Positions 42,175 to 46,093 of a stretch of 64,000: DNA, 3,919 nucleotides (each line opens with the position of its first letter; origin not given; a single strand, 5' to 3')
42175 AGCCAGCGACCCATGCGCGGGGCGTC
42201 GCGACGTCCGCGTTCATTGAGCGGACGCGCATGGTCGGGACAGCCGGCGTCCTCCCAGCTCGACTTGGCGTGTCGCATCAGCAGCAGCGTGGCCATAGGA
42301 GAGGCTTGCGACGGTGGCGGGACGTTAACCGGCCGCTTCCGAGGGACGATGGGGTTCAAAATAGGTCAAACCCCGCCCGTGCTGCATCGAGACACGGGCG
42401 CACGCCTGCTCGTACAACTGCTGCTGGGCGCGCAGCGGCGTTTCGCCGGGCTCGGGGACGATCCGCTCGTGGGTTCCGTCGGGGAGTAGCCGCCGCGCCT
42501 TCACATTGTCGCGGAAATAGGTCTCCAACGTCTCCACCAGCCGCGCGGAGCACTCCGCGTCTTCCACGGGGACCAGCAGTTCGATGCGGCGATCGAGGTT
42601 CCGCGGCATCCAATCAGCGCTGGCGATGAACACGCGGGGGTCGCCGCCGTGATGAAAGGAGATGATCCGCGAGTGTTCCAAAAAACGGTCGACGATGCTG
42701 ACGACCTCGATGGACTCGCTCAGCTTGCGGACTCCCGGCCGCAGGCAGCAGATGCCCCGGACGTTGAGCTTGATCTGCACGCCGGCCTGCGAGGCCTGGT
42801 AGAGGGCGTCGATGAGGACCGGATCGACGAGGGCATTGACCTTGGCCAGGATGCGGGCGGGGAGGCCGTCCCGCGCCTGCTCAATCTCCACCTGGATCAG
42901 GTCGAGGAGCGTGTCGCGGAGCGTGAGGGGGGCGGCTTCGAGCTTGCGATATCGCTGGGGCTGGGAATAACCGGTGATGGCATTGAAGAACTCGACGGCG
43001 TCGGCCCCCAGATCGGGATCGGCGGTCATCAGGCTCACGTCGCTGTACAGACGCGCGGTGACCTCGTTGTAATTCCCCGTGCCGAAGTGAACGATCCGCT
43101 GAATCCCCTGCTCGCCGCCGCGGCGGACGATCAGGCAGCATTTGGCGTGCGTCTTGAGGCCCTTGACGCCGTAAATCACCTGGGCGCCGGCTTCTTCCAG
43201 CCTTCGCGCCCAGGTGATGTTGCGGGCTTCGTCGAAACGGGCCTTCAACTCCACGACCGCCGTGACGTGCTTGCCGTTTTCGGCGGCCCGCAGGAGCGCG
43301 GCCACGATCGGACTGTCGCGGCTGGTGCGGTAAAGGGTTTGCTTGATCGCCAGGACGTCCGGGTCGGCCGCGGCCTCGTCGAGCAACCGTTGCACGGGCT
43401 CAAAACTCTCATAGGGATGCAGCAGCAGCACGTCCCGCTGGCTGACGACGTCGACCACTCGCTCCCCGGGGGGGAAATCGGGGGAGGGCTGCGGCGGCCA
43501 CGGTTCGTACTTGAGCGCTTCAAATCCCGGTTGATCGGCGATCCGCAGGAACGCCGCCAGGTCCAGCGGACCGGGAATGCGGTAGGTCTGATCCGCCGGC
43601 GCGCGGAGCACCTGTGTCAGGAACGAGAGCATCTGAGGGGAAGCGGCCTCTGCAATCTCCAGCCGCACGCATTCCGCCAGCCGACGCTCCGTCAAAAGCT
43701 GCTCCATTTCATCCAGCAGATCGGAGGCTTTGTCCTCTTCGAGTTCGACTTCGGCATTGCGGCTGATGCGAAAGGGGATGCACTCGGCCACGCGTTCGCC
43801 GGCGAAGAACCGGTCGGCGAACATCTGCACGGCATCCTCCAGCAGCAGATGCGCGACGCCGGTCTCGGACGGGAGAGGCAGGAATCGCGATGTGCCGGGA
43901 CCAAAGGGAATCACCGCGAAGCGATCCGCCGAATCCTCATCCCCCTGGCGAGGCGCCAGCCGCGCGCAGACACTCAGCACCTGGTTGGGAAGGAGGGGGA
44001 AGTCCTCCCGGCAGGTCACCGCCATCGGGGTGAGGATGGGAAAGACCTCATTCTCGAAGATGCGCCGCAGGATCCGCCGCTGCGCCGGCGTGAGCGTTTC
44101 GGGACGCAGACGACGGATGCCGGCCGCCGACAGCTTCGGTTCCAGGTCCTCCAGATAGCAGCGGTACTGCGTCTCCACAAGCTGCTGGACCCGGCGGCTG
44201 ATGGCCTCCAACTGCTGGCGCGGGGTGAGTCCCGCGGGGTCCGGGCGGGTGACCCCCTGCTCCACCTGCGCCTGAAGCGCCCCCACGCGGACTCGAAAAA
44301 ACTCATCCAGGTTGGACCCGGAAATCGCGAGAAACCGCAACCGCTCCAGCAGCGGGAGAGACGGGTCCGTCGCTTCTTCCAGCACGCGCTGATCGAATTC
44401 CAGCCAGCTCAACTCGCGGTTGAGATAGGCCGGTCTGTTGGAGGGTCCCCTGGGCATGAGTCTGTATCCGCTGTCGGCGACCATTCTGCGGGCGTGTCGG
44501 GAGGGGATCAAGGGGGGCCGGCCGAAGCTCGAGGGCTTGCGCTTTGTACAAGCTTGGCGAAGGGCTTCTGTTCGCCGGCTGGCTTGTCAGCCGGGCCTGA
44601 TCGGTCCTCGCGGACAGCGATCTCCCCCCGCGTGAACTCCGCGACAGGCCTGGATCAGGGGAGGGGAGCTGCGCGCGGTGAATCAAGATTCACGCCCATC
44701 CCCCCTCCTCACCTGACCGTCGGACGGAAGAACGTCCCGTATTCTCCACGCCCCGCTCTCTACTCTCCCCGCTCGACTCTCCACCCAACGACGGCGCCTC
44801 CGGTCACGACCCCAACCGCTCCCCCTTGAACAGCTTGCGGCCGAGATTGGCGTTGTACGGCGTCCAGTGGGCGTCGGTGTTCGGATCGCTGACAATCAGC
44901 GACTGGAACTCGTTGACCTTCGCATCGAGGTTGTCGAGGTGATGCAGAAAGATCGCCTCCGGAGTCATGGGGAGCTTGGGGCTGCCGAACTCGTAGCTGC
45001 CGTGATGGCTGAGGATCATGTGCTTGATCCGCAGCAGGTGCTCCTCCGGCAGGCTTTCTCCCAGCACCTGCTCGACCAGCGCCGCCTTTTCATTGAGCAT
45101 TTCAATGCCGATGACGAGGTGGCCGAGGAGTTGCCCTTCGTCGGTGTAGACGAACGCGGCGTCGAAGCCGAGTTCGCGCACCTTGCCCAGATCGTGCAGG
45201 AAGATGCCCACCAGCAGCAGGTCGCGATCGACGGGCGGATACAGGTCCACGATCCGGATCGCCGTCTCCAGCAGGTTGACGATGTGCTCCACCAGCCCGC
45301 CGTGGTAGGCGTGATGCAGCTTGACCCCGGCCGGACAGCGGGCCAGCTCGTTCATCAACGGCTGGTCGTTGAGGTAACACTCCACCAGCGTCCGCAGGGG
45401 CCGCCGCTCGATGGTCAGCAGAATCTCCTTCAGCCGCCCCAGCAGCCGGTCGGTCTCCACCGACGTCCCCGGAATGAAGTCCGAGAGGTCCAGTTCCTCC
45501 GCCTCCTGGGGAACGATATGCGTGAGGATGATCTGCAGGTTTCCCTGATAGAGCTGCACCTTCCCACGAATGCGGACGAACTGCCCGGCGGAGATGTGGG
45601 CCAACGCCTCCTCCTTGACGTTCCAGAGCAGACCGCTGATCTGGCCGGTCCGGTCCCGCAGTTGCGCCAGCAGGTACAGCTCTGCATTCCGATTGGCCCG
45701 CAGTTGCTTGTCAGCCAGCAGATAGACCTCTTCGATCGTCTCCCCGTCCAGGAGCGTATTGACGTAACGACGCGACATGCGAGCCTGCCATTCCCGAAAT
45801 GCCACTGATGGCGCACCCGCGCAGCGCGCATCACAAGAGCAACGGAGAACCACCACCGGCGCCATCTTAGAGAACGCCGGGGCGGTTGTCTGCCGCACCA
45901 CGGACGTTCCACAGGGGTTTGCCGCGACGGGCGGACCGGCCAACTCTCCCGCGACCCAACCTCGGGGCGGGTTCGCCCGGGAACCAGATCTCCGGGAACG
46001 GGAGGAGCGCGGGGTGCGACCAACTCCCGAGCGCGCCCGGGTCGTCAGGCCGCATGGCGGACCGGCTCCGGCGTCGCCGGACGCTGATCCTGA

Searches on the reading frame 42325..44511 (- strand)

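Call 61: search_protein_families(library=pfam, proteins=[window:42325-44511:-], max_evalue=0.00001)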
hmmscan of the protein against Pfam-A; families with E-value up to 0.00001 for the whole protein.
window:42325-44511:- (728 aa): 5 families
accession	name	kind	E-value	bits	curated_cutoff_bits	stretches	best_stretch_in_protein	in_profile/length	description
PF17941.7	PP_kinase_C_1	-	7.8e-72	240.7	25.7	1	352-517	2-166/167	Polyphosphate kinase C-terminal domain 1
PF13090.12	PP_kinase_C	-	1.2e-66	223.9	25.8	1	526-696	3-172/172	Polyphosphate kinase C-terminal domain 2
PF02503.22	PP_kinase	-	9.9e-46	156.2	31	1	144-322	2-181/183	Polyphosphate kinase middle domain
PF13089.11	PP_kinase_N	-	1.3e-40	138.4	23.8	1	29-133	1-105/107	Polyphosphate kinase N-terminal domain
PF13091.12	PLDc_2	-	1.3e-10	41.6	27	0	397-510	20-129/132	PLD-like domain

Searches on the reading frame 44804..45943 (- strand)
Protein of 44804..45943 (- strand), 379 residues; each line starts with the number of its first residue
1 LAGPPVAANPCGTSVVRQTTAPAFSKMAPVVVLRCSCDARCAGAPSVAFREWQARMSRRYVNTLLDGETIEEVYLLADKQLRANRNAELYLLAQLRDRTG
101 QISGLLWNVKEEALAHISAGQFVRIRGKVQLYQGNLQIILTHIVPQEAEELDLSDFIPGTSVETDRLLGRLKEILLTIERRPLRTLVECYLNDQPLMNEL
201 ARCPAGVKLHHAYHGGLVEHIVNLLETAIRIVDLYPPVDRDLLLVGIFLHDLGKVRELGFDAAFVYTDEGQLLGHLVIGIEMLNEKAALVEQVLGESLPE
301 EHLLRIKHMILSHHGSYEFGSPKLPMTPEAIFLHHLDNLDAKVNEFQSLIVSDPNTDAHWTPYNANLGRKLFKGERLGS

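Call 61: search_protein_families(library=pfam, proteins=[window:44804-45943:-], max_evalue=0.00001)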
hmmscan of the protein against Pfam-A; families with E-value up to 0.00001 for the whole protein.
window:44804-45943:- (379 aa): 2 families
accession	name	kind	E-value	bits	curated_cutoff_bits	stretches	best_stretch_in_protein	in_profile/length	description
PF01966.28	HD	-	1.4e-11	45.2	22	1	218-341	2-115/116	HD domain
PF01336.31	tRNA_anti-codon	-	1.8e-09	37.8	27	1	85-144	12-73/75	OB-fold nucleic acid binding domain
